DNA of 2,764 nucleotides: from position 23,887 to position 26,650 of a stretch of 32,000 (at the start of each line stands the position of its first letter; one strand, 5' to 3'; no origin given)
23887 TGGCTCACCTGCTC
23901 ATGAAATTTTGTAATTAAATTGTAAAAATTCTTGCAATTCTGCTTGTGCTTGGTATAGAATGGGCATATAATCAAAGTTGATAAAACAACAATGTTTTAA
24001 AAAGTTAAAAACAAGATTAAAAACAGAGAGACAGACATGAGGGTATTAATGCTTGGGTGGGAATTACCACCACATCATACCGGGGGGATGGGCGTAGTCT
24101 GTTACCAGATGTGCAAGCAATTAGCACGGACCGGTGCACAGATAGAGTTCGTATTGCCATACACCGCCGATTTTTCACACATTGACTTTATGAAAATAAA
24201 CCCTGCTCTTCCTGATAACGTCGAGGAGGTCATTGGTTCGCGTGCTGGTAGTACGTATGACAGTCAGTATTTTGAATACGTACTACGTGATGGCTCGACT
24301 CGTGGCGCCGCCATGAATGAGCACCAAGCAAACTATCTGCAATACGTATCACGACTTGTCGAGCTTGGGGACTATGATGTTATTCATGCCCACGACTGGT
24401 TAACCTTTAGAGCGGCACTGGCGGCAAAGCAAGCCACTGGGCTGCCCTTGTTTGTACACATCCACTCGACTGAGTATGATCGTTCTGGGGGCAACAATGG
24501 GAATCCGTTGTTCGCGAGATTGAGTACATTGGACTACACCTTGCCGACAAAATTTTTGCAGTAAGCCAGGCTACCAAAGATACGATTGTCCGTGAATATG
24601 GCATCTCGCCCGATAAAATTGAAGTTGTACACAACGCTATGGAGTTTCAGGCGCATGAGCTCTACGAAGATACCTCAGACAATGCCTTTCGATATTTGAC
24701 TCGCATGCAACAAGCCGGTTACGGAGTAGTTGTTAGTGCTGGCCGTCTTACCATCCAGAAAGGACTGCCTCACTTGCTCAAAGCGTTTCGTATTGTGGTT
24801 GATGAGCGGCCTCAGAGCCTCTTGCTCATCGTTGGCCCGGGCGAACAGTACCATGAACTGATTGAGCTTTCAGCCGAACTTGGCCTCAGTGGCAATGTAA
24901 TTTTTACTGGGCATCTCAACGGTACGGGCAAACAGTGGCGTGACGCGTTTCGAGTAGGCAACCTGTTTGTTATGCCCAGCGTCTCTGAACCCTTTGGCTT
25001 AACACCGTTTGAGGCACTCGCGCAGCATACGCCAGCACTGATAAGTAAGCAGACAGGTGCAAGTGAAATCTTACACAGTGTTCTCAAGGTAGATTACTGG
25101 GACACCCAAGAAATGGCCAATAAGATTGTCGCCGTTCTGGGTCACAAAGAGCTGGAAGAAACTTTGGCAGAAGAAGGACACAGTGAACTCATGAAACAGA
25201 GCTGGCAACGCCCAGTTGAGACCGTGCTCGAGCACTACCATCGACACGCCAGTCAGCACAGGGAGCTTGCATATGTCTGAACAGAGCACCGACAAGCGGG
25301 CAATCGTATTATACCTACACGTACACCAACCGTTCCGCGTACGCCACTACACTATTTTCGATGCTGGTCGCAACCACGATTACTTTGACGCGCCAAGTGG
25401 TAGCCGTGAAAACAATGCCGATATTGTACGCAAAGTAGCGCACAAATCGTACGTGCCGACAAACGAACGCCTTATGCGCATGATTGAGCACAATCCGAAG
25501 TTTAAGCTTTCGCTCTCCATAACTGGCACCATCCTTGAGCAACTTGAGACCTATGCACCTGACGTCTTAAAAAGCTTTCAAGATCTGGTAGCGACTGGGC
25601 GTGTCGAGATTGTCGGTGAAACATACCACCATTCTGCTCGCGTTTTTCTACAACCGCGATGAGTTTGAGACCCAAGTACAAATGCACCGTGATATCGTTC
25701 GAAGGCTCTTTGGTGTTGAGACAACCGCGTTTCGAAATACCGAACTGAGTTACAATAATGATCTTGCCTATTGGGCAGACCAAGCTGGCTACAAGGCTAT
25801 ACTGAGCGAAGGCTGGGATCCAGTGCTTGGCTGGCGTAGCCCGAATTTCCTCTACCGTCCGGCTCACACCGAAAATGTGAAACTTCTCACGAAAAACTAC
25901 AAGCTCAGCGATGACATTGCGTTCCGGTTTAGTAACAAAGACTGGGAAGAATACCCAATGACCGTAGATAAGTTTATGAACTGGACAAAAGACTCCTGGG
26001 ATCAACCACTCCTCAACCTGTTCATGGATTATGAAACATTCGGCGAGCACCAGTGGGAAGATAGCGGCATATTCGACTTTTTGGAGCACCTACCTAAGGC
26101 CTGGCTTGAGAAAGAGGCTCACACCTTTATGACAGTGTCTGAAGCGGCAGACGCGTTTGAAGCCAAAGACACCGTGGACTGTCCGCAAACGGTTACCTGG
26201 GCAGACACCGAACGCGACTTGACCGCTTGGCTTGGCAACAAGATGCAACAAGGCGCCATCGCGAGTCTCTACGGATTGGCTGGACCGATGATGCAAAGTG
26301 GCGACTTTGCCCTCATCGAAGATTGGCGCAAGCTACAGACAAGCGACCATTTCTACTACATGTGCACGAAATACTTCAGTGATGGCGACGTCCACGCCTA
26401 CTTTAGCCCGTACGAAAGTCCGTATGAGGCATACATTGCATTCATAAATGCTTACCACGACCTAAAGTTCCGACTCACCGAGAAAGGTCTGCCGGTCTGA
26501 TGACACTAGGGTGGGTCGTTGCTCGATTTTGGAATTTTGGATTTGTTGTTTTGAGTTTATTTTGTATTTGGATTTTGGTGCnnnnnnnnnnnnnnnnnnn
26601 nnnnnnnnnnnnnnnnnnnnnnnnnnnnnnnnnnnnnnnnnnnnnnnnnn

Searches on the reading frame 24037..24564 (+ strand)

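Call 56: search_protein_families(library=pfam, proteins=[window:24037-24564:+], max_evalue=0.00001)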
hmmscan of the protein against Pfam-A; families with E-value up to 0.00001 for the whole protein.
window:24037-24564:+ (175 aa): 3 families
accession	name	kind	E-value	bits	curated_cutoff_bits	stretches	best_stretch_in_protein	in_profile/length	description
PF08323.17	Glyco_transf_5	-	6.3e-17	62.5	22.7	1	2-154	1-177/239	Starch synthase catalytic domain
PF13579.12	Glyco_trans_4_4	-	3.4e-14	53.9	29.7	1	16-149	1-108/158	Glycosyl transferase 4-like domain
PF13439.12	Glyco_transf_4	-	2.6e-12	47.5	28.5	1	16-149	2-111/170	Glycosyltransferase Family 4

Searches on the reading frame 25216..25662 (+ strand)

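Call 56: search_protein_families(library=pfam, proteins=[window:25216-25662:+], max_evalue=0.00001)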
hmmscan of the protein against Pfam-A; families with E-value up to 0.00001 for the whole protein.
window:25216-25662:+ (148 aa): 1 family
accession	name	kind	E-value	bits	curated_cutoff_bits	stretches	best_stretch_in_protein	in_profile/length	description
PF03065.20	Glyco_hydro_57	-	9.5e-19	68.2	21.2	1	31-142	1-115/291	Glycosyl hydrolase family 57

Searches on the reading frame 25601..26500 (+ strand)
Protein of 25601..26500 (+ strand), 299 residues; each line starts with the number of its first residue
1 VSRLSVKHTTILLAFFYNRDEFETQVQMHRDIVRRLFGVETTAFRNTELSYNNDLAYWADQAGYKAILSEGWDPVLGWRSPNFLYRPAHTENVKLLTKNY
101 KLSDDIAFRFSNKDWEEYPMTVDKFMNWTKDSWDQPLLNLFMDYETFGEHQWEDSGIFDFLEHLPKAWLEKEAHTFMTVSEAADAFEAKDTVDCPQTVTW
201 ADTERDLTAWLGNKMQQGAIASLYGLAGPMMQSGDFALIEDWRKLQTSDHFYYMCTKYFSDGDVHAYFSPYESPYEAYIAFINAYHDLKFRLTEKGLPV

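Call 56: search_protein_families(library=pfam, proteins=[window:25601-26500:+], max_evalue=0.00001)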
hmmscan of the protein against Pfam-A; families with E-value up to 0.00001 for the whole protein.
window:25601-26500:+ (299 aa): 1 family
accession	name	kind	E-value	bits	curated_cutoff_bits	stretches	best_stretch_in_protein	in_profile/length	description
PF03065.20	Glyco_hydro_57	-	1e-44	153.5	21.2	1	15-194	117-290/291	Glycosyl hydrolase family 57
